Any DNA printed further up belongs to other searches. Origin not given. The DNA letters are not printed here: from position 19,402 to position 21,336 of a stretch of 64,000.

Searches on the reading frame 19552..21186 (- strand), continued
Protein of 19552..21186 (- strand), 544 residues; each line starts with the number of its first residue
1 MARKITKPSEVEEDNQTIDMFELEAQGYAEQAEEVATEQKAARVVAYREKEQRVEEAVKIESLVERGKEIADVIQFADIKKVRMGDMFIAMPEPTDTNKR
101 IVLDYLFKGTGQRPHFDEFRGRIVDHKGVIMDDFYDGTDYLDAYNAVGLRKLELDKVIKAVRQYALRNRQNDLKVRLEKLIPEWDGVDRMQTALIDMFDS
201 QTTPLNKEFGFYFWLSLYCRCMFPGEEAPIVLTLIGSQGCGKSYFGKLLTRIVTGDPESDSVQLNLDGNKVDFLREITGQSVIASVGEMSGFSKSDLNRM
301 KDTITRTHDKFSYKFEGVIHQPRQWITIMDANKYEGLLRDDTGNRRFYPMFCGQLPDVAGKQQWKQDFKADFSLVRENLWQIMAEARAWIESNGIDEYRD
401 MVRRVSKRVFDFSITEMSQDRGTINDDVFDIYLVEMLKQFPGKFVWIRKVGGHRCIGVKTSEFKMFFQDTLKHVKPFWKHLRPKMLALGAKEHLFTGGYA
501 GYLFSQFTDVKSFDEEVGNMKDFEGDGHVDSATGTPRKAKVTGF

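Call 84: find_encoding_contigs(protein=P0007, flank=10000, max_places=2)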
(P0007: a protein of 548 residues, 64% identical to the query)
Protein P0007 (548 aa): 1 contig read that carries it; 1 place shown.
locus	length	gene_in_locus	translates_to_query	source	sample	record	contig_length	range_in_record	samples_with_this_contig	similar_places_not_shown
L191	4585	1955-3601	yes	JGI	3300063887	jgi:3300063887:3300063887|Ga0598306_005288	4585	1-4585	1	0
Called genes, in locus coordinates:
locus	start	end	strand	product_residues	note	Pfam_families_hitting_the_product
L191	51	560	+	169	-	-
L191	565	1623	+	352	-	PF13356:Arm-DNA-bind_3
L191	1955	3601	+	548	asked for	PF05272:VapE-like_dom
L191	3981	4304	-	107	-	-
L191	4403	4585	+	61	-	?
